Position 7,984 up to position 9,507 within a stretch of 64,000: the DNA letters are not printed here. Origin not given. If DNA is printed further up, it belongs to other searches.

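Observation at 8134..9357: Orphan single-subunit HGD-D protein (double-cubane/YjiM-like) inside the aromatic cluster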

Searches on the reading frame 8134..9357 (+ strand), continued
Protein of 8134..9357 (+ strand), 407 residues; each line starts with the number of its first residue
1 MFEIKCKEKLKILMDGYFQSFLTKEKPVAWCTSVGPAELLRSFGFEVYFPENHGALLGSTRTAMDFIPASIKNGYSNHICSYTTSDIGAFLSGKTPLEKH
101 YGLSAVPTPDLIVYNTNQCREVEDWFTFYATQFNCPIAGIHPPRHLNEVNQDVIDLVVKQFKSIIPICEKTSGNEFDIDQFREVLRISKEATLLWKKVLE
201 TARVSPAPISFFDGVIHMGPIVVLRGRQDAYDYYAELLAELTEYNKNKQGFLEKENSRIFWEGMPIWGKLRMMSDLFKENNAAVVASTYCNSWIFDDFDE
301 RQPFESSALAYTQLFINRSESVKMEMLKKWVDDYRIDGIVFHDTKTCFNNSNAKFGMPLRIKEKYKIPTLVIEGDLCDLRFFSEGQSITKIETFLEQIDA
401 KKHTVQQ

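Call 47: search_protein_families(library=pfam, proteins=[L032:387-1943:+, L032:2787-3335:-, L032:3650-4237:+, L032:4241-6568:+, L032:2344-2757:+], max_evalue=0.0001)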
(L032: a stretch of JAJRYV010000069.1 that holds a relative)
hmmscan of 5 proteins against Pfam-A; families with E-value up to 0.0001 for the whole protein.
L032:387-1943:+ (518 aa): 2 families
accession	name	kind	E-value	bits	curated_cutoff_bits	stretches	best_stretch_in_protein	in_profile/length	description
PF18962.6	Por_Secre_tail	-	4.9e-10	40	27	1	440-514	2-73/75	Secretion system C-terminal sorting domain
PF13385.13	Laminin_G_3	-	5.4e-07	30.3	27.6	1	188-246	89-149/151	Concanavalin A-like lectin/glucanases superfamily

L032:2787-3335:- (182 aa): 1 family
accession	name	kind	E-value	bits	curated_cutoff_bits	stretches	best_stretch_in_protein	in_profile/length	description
PF20420.3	DUF6702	-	3e-40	137.9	24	1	33-168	6-141/141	Domain of unknown function (DUF6702)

L032:3650-4237:+ (195 aa): 1 family
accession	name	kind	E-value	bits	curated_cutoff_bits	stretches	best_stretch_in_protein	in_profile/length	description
PF13795.12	HupE_UreJ_2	-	1.4e-47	161.7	24.5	1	7-161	1-152/156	HupE / UreJ protein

L032:4241-6568:+ (775 aa): 1 family
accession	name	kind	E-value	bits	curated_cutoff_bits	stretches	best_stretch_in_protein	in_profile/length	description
PF01433.26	Peptidase_M1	-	2.2e-13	50.8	27.7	1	366-565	8-218/218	Peptidase family M1 domain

L032:2344-2757:+ (137 aa): 0 families

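Call 48: search_protein_representatives(protein=window:8134-9354:+)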
Query: 407 residues. Proteins with E-value up to 0.001 (for the whole library): 1503; up to 1e-10: 823; up to 1e-30: 230. The best 150 are listed.
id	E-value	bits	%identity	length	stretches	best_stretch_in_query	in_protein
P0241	1.0e-135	469.6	52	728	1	6-398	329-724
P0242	4.6e-125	434.5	49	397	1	4-399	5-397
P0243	5.3e-123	427.7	51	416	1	23-399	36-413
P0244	5.0e-111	388.3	45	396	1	8-402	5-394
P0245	7.4e-108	377.9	55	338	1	25-324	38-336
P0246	2.0e-107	376.4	42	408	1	3-403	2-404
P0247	4.4e-93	329.2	40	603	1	24-401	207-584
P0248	2.0e-90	320.5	39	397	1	9-397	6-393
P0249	5.2e-89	315.8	40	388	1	8-396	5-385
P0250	1.6e-86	307.6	53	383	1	10-269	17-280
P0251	4.3e-85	302.9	38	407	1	5-399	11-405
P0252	6.9e-83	295.6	50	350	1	8-278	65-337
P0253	6.0e-82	292.5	37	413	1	23-398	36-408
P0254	1.4e-80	288.1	39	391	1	8-398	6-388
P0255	2.7e-80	287.1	52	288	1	4-260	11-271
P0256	1.0e-77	278.6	37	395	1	22-397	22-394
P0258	2.0e-73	264.5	37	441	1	21-400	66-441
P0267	1.5e-64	235.3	34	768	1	25-390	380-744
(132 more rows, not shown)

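Call 50: find_encoding_contigs(protein=P0241, flank=10000, max_places=3)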
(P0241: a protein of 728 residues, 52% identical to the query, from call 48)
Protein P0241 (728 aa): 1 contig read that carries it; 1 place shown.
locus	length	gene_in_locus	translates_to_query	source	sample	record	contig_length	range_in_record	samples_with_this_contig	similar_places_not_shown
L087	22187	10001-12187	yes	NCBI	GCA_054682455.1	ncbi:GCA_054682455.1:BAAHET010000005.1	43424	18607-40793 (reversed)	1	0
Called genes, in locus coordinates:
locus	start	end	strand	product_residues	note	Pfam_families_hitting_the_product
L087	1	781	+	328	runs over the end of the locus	PF00933:Glyco_hydro_3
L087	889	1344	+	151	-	PF02082:Rrf2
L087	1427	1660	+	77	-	PF09834:DUF2061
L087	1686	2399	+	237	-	PF01507:PAPS_reduct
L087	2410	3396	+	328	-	PF00291:PALP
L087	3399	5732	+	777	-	PF03460:NIR_SIR_ferr, PF01077:NIR_SIR, PF03460:NIR_SIR_ferr, PF01206:TusA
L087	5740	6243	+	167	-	PF13241:NAD_binding_7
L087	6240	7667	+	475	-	PF00590:TP_methylase, PF02602:HEM4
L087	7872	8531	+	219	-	PF07238:PilZ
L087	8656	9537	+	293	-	PF17827:PrmC_N, PF05971:Methyltransf_10 (weak), PF05175:MTS, PF06325:PrmA (weak), PF08241:Methyltransf_11, PF08242:Methyltransf_12, PF13649:Methyltransf_25, PF13847:Methyltransf_31, +1 more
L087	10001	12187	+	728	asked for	PF01210:NAD_Gly3P_dh_N (faint), PF02558:ApbA, PF03721:UDPG_MGDP_dh_N, PF08546:ApbA_C, PF06050:HGD-D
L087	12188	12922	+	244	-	PF01869:BcrAD_BadFG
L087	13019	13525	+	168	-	PF00111:Fer2, PF01799:Fer2_2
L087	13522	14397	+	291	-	PF00941:FAD_binding_5, PF03450:CO_deh_flav_C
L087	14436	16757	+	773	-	PF01315:Ald_Xan_dh_C, PF02738:MoCoBD_1, PF20256:MoCoBD_2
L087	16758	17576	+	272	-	PF02625:XdhC_CoxI, PF13478:XdhC_C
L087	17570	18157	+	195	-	PF01128:IspD, PF12804:NTP_transf_3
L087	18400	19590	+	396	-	PF00162:PGK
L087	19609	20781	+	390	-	PF07884:VKOR, PF13462:Thioredoxin_4, PF01323:DSBA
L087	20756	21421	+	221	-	PF00075:RNase_H, PF13456:RVT_3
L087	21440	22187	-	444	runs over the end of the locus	PF01656:CbiA (faint), PF02881:SRP54_N, PF06414:Zeta_toxin (weak), PF00448:SRP54, PF02978:SRP_SPB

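Call 51: list_cluster_members(proteins=[P0241, P0242, P0243, P0244, P0246, P0267, P0248, P0249, P0253, P0256])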
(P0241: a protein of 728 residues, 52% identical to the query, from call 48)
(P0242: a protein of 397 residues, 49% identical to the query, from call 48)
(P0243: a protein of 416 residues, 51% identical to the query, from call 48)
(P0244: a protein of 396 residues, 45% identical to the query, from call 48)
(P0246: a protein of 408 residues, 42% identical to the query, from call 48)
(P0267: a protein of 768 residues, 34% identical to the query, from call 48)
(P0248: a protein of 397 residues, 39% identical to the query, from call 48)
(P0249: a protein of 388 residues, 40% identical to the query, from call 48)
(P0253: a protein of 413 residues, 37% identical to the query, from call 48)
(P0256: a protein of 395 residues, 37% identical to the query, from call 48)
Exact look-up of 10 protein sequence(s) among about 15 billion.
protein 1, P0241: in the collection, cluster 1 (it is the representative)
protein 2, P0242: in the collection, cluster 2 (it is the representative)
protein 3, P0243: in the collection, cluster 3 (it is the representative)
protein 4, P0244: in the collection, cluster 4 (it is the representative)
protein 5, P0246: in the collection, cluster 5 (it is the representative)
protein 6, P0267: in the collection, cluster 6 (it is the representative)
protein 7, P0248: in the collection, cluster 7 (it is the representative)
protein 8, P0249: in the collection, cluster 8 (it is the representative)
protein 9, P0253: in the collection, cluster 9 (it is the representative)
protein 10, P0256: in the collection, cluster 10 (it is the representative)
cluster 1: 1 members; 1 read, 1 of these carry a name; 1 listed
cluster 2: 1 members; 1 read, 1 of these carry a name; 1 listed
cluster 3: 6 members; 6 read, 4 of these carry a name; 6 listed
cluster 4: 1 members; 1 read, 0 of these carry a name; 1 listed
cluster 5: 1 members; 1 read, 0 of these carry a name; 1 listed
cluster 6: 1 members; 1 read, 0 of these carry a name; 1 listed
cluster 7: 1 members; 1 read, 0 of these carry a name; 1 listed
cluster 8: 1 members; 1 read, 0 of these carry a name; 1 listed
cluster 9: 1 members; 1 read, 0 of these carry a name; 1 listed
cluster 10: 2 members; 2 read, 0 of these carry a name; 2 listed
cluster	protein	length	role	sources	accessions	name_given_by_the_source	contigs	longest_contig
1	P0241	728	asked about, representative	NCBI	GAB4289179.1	MAG: hypothetical protein Kow0090_01790 [Myxococcota bacterium]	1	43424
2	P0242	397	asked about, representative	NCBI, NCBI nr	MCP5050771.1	MAG: 2-hydroxyacyl-CoA dehydratase [bacterium] | 2-hydroxyacyl-CoA dehydratase [bacterium]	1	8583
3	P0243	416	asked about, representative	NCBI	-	-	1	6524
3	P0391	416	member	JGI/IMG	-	benzoyl-CoA reductase/2-hydroxyglutaryl-CoA dehydratase subunit BcrC/BadD/HgdB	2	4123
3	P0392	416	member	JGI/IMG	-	benzoyl-CoA reductase/2-hydroxyglutaryl-CoA dehydratase subunit BcrC/BadD/HgdB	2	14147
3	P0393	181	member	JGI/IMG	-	benzoyl-CoA reductase/2-hydroxyglutaryl-CoA dehydratase subunit BcrC/BadD/HgdB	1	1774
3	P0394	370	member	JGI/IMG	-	benzoyl-CoA reductase/2-hydroxyglutaryl-CoA dehydratase subunit BcrC/BadD/HgdB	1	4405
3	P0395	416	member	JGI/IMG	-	-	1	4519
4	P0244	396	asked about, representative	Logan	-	-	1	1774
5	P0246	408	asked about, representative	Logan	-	-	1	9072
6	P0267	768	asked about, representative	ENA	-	-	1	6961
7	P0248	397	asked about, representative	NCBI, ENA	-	-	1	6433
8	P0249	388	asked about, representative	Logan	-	-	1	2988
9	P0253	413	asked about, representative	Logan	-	-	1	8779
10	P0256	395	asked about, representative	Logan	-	-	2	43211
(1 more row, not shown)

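Call 52: find_encoding_contigs(protein=P0256, flank=10000, max_places=2)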
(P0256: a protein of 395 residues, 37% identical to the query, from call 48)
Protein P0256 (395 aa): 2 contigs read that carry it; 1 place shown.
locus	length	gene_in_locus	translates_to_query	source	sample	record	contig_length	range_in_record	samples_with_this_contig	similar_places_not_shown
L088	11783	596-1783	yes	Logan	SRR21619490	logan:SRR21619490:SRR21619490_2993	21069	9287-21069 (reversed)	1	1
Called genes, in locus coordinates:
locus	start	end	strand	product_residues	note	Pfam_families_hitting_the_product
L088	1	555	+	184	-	?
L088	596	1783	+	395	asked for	PF06050:HGD-D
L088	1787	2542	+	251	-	PF01869:BcrAD_BadFG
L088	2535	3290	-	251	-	PF02544:Steroid_dh, PF06966:DUF1295 (weak)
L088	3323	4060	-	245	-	PF01904:DUF72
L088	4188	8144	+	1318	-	PF00069:Pkinase, PF07714:PK_Tyr_Ser-Thr, PF07719:TPR_2 (faint), PF13401:AAA_22 (faint), PF13191:AAA_16, PF00515:TPR_1 (faint), PF13424:TPR_12 (weak)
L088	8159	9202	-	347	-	PF01073:3Beta_HSD, PF01370:Epimerase, PF04321:RmlD_sub_bind, PF07993:NAD_binding_4, PF13460:NAD_binding_10 (weak), PF16363:GDP_Man_Dehyd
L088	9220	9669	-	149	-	-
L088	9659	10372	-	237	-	PF14622:Ribonucleas_3_3, PF22935:RM44_endonuclase (weak), PF00636:Ribonuclease_3, PF14709:DND1_DSRM, PF00035:dsrm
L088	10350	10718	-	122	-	PF03091:CutA1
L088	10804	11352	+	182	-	PF01161:PBP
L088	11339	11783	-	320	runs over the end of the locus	PF04055:Radical_SAM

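Call 53: find_encoding_contigs(protein=P0392, flank=10000, max_places=2)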
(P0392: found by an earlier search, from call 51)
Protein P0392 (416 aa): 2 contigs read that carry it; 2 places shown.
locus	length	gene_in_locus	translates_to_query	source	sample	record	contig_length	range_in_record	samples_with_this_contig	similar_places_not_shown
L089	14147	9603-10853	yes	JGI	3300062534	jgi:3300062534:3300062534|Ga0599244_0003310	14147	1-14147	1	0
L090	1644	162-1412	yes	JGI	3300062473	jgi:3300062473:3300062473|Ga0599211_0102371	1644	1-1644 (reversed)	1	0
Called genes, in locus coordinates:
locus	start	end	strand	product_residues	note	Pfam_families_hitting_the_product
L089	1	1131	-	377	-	?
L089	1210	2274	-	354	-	PF13424:TPR_12 (faint), PF00515:TPR_1 (faint), PF07719:TPR_2 (faint), PF13181:TPR_8 (faint), PF25058:ARM_TT21 (faint), PF12895:ANAPC3 (faint), PF13174:TPR_6 (faint), PF13432:TPR_16 (weak), +4 more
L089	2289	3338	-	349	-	PF00155:Aminotran_1_2, PF01212:Beta_elim_lyase, PF01041:DegT_DnrJ_EryC1 (weak), PF00202:Aminotran_3 (faint)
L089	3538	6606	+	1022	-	-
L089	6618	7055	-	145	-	PF02590:SPOUT_MTase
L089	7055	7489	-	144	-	PF02410:RsfS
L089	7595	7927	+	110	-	PF05164:ZapA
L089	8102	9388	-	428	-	-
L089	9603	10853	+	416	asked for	PF06050:HGD-D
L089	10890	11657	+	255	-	PF01869:BcrAD_BadFG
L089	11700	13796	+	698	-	PF02629:CoA_binding, PF13380:CoA_binding_2, PF13607:Succ_CoA_lig, PF19045:Ligase_CoA_2, PF13549:ATP-grasp_5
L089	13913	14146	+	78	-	?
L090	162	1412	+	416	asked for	PF06050:HGD-D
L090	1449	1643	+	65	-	?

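Call 54: find_encoding_contigs(protein=P0246, flank=10000, max_places=2)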
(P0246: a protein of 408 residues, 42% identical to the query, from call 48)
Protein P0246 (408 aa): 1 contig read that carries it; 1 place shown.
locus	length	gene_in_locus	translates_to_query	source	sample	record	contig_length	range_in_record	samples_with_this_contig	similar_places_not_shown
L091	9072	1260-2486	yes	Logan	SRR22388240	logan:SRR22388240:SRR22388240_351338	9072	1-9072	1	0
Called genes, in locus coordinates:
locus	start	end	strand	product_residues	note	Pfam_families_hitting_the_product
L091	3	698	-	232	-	?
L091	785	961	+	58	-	-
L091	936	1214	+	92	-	-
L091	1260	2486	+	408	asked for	PF06050:HGD-D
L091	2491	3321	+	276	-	PF01869:BcrAD_BadFG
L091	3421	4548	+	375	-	PF13036:LpoB (weak), PF03783:CsgG (faint)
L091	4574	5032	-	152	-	PF08534:Redoxin, PF00578:AhpC-TSA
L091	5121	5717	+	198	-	-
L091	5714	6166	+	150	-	PF00115:COX1 (weak)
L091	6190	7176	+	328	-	PF02445:NadA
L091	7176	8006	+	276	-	PF03447:NAD_binding_3, PF03807:F420_oxidored (weak), PF01958:Asp_DH_C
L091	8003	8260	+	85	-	-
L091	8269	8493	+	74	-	-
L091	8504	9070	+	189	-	?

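Call 58: search_solved_structures(query=L087:14436-16754:+, max_evalue=1e-60)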
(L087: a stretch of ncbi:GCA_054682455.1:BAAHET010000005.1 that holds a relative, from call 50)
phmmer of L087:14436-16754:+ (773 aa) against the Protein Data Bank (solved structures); distinct sequences matched with E-value up to 1e-60: 10.
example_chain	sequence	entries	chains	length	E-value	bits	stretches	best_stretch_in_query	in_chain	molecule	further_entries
1rm6_A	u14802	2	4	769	6.9e-148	497.5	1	3-752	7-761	4-hydroxybenzoyl-CoA reductase alpha subunit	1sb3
8uem_A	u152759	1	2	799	1.2e-102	347.9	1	20-754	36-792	Carbon monoxide dehydrogenase (Large chain), CoxL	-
1n5w_B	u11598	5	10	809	7.6e-86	292.3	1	20-734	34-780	Carbon monoxide dehydrogenase large chain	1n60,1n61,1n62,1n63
1zxi_B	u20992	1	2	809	1e-85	291.9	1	20-734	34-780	Carbon monoxide dehydrogenase large chain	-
1t3q_B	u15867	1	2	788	1.9e-85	291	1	6-752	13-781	quinoline 2-oxidoreductase large subunit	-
4zoh_A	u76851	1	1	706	1.3e-81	278.3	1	7-749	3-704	Putative oxidoreductase molybdopterin-binding subunit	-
7dqx_A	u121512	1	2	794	1.4e-81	278.2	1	6-751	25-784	6-hydroxypseudooxynicotine dehydrogenase complex subunit gamma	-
3hrd_A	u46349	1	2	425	2.4e-79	270.8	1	3-419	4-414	Nicotinate dehydrogenase large molybdopterin subunit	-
1ffu_B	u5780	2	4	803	7.9e-79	269.1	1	20-749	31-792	CUTL, MOLYBDOPROTEIN OF CARBON MONOXIDE DEHYDROGENASE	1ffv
1sij_A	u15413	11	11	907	1.3e-78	268.4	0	8-537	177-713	Aldehyde oxidoreductase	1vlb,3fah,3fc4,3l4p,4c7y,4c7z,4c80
